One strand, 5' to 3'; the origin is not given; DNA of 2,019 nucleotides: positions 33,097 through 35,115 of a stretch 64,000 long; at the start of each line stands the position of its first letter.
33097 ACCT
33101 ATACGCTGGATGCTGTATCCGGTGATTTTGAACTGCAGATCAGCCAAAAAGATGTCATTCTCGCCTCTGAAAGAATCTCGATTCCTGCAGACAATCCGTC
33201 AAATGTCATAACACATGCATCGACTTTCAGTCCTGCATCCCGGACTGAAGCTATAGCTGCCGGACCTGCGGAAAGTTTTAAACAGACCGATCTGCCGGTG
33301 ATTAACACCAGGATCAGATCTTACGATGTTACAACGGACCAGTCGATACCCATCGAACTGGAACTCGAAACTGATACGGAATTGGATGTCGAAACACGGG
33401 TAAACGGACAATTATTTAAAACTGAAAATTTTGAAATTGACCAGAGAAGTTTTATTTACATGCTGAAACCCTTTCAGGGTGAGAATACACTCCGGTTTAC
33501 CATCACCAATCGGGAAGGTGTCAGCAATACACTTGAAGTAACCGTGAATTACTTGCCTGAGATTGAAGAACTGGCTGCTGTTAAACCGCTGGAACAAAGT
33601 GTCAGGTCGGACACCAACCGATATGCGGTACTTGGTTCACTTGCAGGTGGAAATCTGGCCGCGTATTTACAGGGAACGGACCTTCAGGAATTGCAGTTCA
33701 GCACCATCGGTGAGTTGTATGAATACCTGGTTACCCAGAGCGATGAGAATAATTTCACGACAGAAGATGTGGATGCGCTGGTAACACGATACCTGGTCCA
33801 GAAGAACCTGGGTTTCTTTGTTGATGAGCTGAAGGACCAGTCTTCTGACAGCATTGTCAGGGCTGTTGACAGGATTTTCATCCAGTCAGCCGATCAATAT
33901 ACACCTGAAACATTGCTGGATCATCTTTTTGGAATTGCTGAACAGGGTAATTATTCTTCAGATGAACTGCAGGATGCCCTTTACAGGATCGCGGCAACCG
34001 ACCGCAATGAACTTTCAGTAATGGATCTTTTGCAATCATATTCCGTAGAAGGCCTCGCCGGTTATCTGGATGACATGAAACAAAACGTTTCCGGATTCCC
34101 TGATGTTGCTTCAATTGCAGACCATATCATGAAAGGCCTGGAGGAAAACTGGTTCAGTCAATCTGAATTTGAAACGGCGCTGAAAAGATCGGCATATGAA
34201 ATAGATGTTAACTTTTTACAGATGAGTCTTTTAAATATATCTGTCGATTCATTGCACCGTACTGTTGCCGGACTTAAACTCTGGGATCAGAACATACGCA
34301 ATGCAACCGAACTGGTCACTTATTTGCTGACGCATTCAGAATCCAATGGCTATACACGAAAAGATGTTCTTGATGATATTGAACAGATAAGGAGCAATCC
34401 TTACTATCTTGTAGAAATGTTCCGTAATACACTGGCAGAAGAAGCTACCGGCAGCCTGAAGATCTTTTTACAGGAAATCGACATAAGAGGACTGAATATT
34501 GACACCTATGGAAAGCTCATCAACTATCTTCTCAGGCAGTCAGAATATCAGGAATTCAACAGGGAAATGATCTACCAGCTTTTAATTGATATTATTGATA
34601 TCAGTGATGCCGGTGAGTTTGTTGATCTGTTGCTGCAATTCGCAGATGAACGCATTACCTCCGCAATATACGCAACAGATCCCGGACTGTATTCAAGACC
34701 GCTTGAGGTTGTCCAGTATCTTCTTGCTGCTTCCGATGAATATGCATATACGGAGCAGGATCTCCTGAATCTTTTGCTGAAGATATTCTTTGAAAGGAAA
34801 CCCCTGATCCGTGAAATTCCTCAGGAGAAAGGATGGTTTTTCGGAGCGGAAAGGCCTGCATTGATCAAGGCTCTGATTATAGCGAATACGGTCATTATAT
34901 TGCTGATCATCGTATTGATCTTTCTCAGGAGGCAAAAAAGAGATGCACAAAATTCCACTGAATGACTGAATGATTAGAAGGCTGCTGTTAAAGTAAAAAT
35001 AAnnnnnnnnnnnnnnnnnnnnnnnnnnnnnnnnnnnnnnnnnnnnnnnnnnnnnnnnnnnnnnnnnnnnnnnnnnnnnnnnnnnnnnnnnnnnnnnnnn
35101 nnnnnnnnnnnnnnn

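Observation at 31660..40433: Tandem array of four PorE-like (TPR / PD40-propeller) paralogs with swapped C-terminal modules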

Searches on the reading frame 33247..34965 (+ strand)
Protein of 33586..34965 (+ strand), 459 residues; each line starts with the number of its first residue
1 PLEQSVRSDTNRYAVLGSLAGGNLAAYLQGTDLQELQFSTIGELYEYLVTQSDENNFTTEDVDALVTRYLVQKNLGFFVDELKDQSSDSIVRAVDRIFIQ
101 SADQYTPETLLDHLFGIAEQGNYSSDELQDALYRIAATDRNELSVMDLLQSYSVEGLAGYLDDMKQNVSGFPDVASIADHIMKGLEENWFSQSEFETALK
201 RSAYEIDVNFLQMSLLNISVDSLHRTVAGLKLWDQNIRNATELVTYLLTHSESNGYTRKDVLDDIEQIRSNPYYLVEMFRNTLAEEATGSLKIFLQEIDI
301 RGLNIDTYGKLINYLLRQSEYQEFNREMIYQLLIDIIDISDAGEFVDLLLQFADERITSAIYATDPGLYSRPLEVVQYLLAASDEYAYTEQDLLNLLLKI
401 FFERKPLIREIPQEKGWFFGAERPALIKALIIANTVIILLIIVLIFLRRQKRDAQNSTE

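Call 31: find_homologous_proteins(query=window:33586-34965:+, max_evalue=0.001)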
Query window:33586-34965:+ (459 aa): 10 proteins with E <= 0.001 among 8000 candidates.
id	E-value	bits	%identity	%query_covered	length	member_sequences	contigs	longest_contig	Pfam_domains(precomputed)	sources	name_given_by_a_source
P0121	4.0e-131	456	46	99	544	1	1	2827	-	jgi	-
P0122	2.0e-126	441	45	100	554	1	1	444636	-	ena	-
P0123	2.4e-124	434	44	98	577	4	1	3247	-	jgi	jgi:hypothetical protein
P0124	2.9e-122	427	46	90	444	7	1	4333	-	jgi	jgi:hypothetical protein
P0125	8.0e-122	426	44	98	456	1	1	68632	-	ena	-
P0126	3.4e-116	407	44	94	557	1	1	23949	-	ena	-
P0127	2.3e-112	395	48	81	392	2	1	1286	-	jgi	jgi:hypothetical protein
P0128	1.1e-109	386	45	87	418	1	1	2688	-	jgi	-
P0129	2.8e-80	289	49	59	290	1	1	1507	-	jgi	-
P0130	7.6e-76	274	50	55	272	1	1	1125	-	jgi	-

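Call 35: find_encoding_contigs(protein=P0122, flank=10000, max_places=2)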
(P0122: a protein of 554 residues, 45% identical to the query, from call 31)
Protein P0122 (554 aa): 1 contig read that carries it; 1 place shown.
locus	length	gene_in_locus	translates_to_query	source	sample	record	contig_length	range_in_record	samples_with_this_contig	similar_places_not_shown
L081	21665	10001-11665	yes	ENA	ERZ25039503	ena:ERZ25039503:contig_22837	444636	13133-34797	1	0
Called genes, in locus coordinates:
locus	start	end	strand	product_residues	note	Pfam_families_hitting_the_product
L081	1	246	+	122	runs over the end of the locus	PF05635:23S_rRNA_IVP, PF22296:bAvd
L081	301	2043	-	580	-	PF20969:MASE11 (weak), PF00512:HisKA, PF02518:HATPase_c (faint), PF00072:Response_reg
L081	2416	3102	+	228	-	-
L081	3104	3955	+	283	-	-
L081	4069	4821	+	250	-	PF13432:TPR_16 (faint), PF14559:TPR_19 (faint), PF07719:TPR_2 (faint), PF13181:TPR_8 (faint), PF13428:TPR_14 (faint), PF25064:ARM_TT21_5th (weak), PF13414:TPR_11 (faint), PF00515:TPR_1 (weak), +4 more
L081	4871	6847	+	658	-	PF00535:Glycos_transf_2, PF13641:Glyco_tranf_2_3, PF13632:Glyco_trans_2_3 (weak)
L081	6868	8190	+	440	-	PF00364:Biotin_lipoyl, PF02817:E3_binding, PF00198:2-oxoacid_dh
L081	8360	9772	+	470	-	PF00515:TPR_1 (faint), PF07719:TPR_2 (faint), PF13414:TPR_11 (faint), PF13428:TPR_14 (faint), PF13432:TPR_16 (faint), PF13431:TPR_17 (faint), PF07676:PD40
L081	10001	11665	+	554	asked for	-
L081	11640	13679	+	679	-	PF07676:PD40, PF00691:OmpA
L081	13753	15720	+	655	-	PF07676:PD40 (weak), PF00691:OmpA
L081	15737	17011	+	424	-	PF07719:TPR_2 (faint), PF13174:TPR_6 (faint), PF13428:TPR_14 (faint), PF13432:TPR_16 (faint), PF07676:PD40 (weak)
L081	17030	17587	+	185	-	PF13302:Acetyltransf_3, PF13420:Acetyltransf_4 (weak), PF13523:Acetyltransf_8 (weak), PF00583:Acetyltransf_1 (weak)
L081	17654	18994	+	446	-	-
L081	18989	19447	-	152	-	PF04313:HSDR_N, PF13588:HSDR_N_2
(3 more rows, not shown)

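Call 47: predict_structure(alignment_id=A4)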
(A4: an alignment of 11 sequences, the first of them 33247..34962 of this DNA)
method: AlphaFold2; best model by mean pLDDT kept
length: 572 residues; sequences in the alignment: 11
mean_pLDDT: 80.0   pTM: 0.61
mean pLDDT of the five models: 80.0, 79.7, 79.1, 77.9, 76.5
residues with pLDDT >= 90: 184; 70-90: 292; 50-70: 35; < 50: 61
segments of 3 or more residues with pLDDT < 50: 1-13, 106-123, 518-541, 569-572
pLDDT, mean of each block of 10 residues (from residue 1): 30 66 80 80 91 87 84 86 92 92 54 29 70 91 81 90 93 95 89 89 85 65 90 82 93 83 92 92 83 92 93 93 84 86 86 95 93 93 79 85 84 75 84 74 88 86 84 83 89 87 84 64 31 42 63 76 59 44
secondary structure, 60 per line:
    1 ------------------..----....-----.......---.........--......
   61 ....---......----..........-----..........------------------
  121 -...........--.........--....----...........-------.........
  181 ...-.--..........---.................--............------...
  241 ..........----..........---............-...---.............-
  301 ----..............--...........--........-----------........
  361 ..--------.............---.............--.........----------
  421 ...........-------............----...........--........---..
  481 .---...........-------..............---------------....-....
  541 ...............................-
elements in order: E25-28 E34-40 E44-52 E55-64 E68-73 E78-87 E93-102 H122-132 H135-143 H146-149 H154-164 H172-183 H188-197 H201-217 H220-231 H238-250 H255-264 H268-279 H287-299 H305-317 H321-331 H334-341 H353-362 H371-383 H387-399 H402-410 H421-431 H439-450 H455-465 H468-475 H485-495 H503-516 H532-535 H537-571

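Call 52: fold_search(model_id=the predicted structure, library=pdb)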
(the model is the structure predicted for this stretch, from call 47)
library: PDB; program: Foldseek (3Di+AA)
matches with E <= 10: 1947; with E <= 0.001: 0
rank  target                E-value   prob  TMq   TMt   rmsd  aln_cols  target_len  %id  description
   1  8gul_A                1.8e-03  1.00  0.14  0.16   9.4       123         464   11  Chitin-active AA10 LPMO (GbpA) complexed with Cu(II) from Vibrio campbellii (released 2023-06-21)
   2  1ug9                  2.1e-03  1.00  0.13  0.08   8.2       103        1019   14  Crystal Structure of Glucodextranase from Arthrobacter globiformis I42 (released 2003-12-09)
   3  3pe9_D                2.1e-03  1.00  0.12  0.58   4.4        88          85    9  Structures of Clostridium thermocellum CbhA fibronectin(III)-like modules (released 2011-11-23)
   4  2oxg_D                2.2e-03  1.00  0.13  0.57   7.6       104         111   12  The SoxYZ Complex of Paracoccus pantotrophus (released 2007-05-22)
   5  2oxh_F                2.8e-03  1.00  0.13  0.55   3.5        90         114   11  The SOXYZ Complex of Paracoccus Pantotrophus (released 2007-05-22)
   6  3pe9_B                2.9e-03  1.00  0.12  0.63   3.7        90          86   10  Structures of Clostridium thermocellum CbhA fibronectin(III)-like modules (released 2011-11-23)
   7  2oxh_B                3.0e-03  1.00  0.13  0.52   3.7        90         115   11  The SOXYZ Complex of Paracoccus Pantotrophus (released 2007-05-22)
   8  2oxh_D                3.8e-03  1.00  0.13  0.56   3.7        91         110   10  The SOXYZ Complex of Paracoccus Pantotrophus (released 2007-05-22)
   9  2ox5_D                5.1e-03  1.00  0.13  0.53   3.8        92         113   11  The SoxYZ complex of Paracoccus pantotrophus (released 2007-05-22)
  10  2ox5_B                5.3e-03  1.00  0.13  0.56   3.6        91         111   11  The SoxYZ complex of Paracoccus pantotrophus (released 2007-05-22)
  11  2ox5_F                5.3e-03  1.00  0.13  0.56   3.5        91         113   11  The SoxYZ complex of Paracoccus pantotrophus (released 2007-05-22)
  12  7wjx_R                5.6e-03  1.00  0.13  0.62   5.0        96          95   12  Adeno-associated virus serotype 9 in complex with AAVR (released 2022-06-15)
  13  2oxh_Y                6.1e-03  1.00  0.13  0.54   3.8        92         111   12  The SOXYZ Complex of Paracoccus Pantotrophus (released 2007-05-22)
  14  2oxg_F                6.4e-03  1.00  0.13  0.56   3.5        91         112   11  The SoxYZ Complex of Paracoccus pantotrophus (released 2007-05-22)
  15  2oxg_Y                6.7e-03  1.00  0.13  0.56   3.5        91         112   11  The SoxYZ Complex of Paracoccus pantotrophus (released 2007-05-22)
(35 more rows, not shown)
